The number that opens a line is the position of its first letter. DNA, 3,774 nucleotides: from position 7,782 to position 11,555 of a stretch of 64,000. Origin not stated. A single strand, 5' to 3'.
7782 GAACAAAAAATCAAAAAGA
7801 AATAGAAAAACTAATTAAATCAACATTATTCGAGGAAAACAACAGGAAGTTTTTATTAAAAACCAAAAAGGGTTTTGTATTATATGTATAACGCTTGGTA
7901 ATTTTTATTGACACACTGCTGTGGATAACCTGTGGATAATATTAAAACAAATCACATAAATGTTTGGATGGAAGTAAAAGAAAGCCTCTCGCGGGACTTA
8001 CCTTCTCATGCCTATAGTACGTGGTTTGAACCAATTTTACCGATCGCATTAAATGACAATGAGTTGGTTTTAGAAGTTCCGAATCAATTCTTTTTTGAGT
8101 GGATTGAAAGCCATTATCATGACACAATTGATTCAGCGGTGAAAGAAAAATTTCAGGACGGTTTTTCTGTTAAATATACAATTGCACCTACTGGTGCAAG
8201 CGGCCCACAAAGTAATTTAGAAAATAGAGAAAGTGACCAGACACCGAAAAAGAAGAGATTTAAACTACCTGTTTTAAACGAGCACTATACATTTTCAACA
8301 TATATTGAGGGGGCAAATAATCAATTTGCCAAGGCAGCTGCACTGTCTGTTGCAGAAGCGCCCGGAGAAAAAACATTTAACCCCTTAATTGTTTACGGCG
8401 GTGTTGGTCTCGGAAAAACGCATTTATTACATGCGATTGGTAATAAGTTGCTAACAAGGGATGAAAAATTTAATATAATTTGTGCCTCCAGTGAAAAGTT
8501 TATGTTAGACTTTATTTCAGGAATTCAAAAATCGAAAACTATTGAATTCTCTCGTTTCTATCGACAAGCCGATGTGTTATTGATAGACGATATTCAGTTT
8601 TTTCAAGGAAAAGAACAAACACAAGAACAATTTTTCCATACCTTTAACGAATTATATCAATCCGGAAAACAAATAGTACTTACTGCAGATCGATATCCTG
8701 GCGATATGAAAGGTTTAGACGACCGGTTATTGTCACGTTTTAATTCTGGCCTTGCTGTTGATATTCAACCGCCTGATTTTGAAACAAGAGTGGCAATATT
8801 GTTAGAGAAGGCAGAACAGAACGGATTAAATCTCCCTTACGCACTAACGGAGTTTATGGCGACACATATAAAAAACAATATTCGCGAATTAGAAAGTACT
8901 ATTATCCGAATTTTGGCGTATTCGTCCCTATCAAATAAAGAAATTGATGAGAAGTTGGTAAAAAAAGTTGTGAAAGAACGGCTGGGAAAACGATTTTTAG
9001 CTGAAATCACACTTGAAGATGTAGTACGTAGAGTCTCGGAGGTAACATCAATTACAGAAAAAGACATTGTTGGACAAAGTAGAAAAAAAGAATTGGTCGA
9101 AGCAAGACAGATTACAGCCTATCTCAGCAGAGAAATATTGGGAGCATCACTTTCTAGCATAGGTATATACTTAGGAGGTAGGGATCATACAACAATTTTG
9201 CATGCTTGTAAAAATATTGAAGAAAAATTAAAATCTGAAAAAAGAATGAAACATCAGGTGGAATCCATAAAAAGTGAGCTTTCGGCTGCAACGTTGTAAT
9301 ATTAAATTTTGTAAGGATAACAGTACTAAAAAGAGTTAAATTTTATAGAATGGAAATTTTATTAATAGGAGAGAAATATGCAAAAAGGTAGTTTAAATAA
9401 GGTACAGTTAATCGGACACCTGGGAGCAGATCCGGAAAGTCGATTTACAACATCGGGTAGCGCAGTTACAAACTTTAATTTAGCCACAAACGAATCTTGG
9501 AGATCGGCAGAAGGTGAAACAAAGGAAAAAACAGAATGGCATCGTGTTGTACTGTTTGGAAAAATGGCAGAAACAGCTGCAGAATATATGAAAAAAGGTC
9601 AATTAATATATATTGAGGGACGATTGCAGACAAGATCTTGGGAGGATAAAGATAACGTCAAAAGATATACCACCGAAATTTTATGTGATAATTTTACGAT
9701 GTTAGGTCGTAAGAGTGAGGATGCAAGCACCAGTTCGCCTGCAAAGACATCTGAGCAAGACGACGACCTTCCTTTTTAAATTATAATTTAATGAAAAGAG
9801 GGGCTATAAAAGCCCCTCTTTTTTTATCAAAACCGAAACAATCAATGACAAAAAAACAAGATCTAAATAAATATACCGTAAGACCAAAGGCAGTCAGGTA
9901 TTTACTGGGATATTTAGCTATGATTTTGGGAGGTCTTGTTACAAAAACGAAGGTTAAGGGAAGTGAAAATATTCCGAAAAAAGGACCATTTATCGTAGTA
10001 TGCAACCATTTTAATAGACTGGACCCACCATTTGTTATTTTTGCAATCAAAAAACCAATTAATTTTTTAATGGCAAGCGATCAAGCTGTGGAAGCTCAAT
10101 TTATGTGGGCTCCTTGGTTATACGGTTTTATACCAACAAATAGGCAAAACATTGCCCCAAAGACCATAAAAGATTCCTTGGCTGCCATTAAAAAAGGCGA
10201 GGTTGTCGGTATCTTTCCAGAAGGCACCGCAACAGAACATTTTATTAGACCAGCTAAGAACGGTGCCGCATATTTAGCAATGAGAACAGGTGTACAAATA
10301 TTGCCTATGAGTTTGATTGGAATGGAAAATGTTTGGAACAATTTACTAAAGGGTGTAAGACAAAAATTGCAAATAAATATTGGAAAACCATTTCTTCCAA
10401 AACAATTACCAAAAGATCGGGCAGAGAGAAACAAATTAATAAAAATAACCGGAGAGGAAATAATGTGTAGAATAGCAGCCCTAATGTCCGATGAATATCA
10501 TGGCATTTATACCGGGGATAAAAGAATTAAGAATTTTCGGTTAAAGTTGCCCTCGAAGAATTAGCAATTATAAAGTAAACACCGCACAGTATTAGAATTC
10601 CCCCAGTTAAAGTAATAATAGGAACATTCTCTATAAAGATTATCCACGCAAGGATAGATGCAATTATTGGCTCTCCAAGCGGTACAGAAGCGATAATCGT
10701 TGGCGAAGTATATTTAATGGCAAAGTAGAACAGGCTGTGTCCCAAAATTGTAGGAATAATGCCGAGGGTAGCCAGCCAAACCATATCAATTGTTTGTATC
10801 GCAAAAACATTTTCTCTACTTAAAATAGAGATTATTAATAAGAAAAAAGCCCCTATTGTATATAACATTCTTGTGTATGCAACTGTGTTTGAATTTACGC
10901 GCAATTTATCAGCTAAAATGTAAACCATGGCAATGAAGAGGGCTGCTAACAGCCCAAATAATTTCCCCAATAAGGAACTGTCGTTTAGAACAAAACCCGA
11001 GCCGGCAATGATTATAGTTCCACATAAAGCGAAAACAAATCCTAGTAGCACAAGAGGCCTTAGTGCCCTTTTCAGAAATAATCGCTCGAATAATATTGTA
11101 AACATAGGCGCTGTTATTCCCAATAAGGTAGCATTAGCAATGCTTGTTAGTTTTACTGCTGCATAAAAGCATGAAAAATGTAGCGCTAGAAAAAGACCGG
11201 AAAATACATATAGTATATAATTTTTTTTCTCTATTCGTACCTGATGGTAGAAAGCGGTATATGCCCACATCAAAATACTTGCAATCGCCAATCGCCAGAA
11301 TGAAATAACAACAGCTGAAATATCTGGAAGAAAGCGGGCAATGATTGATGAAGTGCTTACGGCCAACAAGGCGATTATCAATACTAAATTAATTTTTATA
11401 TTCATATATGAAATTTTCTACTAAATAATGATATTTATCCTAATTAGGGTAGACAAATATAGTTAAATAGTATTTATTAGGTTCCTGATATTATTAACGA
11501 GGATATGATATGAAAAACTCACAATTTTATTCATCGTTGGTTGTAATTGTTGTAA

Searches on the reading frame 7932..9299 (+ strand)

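Call 53: search_protein_families(library=pfam, proteins=[window:7932-9299:+], max_evalue=0.0001)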
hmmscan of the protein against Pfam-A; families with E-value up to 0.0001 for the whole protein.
window:7932-9299:+ (455 aa): 5 families
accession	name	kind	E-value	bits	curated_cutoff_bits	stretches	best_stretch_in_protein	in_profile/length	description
PF00308.24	Bac_DnaA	-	8.1e-64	215.1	23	1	115-277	1-162/162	Bacterial DnaA ATPAse domain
PF08299.17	Bac_DnaA_C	-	4.4e-23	81.5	31.5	1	362-429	2-69/69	Bacterial dnaA protein helix-turn-helix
PF11638.13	DnaA_N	-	2.2e-19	69.3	24.6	1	10-71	2-64/65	DnaA N-terminal domain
PF00004.35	AAA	-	8.8e-07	29.9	21.2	1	153-273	2-126/131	ATPase family associated with various cellular activities (AAA)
PF01695.23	IstB_IS21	-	4e-06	26.9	24.1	1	151-253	94-193/238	IstB-like ATP binding protein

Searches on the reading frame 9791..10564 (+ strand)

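Call 53: search_protein_families(library=pfam, proteins=[window:9791-10564:+], max_evalue=0.0001)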
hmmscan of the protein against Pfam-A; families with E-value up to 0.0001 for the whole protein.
window:9791-10564:+ (257 aa): 2 families
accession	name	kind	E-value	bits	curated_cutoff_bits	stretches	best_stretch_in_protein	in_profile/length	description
PF01553.26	Acyltransferase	-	1.1e-22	80.7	23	1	53-175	2-131/132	Acyltransferase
PF03279.18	Lip_A_acyltrans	-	6.9e-05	22.6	22.3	0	52-176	104-240/295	Bacterial lipid A biosynthesis acyltransferase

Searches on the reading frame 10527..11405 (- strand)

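Call 53: search_protein_families(library=pfam, proteins=[window:10527-11405:-], max_evalue=0.0001)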
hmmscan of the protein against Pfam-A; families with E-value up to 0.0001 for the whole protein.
window:10527-11405:- (292 aa): 1 family
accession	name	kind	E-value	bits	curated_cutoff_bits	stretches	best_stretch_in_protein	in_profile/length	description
PF00892.27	EamA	-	7.5e-32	110.9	28.2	2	146-280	2-134/135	EamA-like transporter family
